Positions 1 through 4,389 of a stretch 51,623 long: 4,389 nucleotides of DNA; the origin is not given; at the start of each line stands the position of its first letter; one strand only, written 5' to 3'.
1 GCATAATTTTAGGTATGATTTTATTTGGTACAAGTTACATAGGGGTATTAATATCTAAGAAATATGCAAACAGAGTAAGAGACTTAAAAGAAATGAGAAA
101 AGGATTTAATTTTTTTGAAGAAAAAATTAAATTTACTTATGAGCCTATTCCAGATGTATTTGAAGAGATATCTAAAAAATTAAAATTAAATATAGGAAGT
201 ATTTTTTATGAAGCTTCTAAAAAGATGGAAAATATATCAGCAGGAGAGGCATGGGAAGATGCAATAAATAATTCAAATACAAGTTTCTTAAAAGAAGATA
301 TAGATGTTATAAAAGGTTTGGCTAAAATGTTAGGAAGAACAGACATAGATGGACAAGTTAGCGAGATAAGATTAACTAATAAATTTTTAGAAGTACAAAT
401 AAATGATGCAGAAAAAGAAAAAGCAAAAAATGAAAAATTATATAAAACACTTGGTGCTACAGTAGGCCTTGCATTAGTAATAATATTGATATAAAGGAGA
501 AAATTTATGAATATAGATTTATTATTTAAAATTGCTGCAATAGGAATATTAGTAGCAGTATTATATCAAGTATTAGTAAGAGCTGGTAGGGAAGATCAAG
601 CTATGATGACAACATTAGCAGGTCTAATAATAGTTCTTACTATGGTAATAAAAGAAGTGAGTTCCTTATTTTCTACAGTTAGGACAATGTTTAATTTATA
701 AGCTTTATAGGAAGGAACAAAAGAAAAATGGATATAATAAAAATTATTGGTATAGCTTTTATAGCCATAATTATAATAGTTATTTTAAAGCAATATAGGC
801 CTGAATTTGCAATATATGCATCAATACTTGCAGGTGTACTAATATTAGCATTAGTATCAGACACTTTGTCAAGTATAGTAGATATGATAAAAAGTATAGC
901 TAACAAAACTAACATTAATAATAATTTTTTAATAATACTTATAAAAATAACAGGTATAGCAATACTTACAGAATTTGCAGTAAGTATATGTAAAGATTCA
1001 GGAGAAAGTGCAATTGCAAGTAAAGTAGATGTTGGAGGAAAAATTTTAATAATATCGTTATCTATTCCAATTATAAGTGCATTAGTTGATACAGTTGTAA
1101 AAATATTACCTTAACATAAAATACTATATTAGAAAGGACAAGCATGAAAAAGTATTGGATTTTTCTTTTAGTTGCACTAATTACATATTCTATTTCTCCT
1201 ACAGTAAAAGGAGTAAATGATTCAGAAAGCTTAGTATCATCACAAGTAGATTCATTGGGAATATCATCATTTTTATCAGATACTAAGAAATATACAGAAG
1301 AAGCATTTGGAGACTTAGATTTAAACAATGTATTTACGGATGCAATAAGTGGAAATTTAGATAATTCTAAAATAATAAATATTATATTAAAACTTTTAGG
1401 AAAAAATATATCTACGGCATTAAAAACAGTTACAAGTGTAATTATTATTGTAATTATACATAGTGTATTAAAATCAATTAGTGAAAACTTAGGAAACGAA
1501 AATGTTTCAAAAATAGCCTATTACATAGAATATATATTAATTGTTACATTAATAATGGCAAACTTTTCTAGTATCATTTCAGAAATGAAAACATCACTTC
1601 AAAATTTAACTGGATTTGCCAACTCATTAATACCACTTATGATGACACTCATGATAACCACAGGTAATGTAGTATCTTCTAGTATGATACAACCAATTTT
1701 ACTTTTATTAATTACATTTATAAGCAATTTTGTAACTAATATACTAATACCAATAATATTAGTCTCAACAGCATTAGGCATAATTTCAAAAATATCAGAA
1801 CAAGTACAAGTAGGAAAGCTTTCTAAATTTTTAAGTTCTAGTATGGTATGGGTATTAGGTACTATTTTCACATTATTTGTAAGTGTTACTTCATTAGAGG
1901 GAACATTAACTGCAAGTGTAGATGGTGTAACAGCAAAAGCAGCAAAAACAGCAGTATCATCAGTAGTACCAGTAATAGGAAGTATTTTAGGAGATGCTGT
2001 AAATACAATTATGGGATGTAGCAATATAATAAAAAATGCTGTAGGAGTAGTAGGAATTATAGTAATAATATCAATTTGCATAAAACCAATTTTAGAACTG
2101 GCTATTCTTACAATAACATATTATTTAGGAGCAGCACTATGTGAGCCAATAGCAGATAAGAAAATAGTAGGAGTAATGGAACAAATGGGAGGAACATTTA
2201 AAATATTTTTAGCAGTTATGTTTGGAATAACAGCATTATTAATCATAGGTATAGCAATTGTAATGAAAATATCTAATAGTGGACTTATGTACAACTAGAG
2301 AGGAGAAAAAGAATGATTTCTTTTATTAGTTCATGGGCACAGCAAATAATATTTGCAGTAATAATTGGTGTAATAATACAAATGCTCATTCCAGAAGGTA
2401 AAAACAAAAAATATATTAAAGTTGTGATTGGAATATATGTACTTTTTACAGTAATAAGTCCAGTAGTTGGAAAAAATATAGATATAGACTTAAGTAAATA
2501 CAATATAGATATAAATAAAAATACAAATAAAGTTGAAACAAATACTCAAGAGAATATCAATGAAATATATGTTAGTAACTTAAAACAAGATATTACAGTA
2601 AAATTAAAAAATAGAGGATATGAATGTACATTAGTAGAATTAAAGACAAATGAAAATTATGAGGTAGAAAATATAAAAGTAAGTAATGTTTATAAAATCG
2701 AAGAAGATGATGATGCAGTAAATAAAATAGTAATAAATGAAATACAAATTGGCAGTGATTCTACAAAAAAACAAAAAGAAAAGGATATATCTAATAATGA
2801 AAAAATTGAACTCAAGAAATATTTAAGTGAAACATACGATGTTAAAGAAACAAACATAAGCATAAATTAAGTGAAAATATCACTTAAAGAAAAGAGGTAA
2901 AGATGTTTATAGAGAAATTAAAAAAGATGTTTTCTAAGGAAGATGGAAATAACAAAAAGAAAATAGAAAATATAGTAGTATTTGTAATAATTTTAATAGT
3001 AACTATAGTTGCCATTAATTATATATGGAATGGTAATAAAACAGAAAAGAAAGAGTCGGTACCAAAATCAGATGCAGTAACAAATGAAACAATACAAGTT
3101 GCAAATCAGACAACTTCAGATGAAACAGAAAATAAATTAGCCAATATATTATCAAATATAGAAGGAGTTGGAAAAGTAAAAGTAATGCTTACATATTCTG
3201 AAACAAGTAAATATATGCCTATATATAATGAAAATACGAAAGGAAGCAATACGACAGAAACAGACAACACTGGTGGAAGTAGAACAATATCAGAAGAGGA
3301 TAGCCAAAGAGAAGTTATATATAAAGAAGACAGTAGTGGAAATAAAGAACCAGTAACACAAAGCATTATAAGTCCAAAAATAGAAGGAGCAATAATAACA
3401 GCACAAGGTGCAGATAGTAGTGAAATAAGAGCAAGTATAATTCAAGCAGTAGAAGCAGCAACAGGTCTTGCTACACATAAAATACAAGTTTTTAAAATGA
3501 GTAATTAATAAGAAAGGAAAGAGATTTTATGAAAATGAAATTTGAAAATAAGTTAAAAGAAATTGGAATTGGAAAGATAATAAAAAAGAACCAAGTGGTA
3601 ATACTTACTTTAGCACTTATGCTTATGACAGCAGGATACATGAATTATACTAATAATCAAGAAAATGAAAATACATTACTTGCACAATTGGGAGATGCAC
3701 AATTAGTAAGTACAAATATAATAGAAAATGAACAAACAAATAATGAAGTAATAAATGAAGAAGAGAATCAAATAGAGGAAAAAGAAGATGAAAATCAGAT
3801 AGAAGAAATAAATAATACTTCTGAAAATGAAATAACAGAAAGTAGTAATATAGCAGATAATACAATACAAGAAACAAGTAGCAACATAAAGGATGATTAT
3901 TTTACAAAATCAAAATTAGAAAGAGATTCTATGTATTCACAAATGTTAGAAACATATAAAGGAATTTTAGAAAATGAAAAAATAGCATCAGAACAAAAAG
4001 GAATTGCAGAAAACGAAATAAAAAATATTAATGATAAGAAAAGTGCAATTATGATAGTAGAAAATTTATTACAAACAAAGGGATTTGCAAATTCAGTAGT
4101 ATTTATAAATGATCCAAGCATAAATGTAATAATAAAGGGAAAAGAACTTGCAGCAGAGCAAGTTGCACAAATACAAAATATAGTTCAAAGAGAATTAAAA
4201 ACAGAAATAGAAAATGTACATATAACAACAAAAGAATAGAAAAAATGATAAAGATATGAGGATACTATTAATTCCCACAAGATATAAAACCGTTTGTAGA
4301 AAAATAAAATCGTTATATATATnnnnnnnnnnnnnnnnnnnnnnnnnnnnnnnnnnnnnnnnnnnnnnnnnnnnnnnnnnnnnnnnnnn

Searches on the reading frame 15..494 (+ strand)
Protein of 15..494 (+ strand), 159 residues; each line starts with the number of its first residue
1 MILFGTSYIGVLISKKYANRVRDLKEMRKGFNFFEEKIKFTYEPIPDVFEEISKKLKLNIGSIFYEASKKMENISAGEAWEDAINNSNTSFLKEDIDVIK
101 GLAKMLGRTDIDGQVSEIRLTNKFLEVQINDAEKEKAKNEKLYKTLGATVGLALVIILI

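Call 33: search_protein_families(library=pfam, proteins=[window:15-494:+], max_evalue=0.00001)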
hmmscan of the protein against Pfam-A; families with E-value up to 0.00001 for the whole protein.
window:15-494:+ (159 aa): 1 family
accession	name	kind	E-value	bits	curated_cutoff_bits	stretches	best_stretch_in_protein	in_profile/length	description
PF09548.15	Spore_III_AB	-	1.3e-42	146.2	32.5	1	1-159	7-170/170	Stage III sporulation protein AB (spore_III_AB)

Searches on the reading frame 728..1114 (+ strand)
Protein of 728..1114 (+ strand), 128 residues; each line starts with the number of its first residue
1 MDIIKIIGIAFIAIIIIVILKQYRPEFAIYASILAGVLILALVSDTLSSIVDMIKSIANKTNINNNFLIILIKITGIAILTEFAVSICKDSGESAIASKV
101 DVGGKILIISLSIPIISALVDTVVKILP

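Call 33: search_protein_families(library=pfam, proteins=[window:728-1114:+], max_evalue=0.00001)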
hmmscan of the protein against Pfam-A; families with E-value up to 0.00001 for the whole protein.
window:728-1114:+ (128 aa): 1 family
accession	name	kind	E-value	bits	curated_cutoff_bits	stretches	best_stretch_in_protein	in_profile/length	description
PF06686.16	SpoIIIAC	-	1.6e-30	105.5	24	2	71-125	1-55/56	Stage III sporulation protein AC/AD protein family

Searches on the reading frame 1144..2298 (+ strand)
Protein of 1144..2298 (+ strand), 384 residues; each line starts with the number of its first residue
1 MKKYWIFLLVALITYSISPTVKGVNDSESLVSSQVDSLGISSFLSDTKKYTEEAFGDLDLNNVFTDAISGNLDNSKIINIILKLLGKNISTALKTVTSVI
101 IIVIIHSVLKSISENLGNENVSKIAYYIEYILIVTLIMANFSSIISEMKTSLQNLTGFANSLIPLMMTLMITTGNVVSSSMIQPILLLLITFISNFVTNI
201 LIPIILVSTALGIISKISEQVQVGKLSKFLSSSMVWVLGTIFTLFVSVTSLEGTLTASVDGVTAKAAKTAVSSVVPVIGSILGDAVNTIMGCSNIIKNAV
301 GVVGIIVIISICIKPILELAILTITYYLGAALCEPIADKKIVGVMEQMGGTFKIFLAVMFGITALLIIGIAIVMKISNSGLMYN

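Call 33: search_protein_families(library=pfam, proteins=[window:1144-2298:+], max_evalue=0.00001)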
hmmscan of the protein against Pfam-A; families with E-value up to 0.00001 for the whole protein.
window:1144-2298:+ (384 aa): 1 family
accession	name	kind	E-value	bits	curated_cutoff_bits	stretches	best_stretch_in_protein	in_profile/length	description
PF09546.15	Spore_III_AE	-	2.7e-80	270.5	27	1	59-376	2-320/321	Stage III sporulation protein AE (spore_III_AE)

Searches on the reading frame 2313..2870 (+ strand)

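Call 33: search_protein_families(library=pfam, proteins=[window:2313-2870:+], max_evalue=0.00001)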
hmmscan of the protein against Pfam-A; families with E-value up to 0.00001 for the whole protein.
window:2313-2870:+ (185 aa): 1 family
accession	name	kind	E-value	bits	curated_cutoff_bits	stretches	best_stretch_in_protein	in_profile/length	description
PF09581.16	Spore_III_AF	-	7.9e-21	75.4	28.3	1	13-184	1-184/185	Stage III sporulation protein AF (Spore_III_AF)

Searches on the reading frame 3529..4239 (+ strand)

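Call 33: search_protein_families(library=pfam, proteins=[window:3529-4239:+], max_evalue=0.00001)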
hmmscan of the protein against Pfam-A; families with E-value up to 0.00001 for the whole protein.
window:3529-4239:+ (236 aa): 1 family
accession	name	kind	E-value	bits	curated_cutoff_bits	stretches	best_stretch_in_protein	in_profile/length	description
PF12685.13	SpoIIIAH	-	1.9e-38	132.7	30.6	1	20-232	1-191/191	SpoIIIAH-like protein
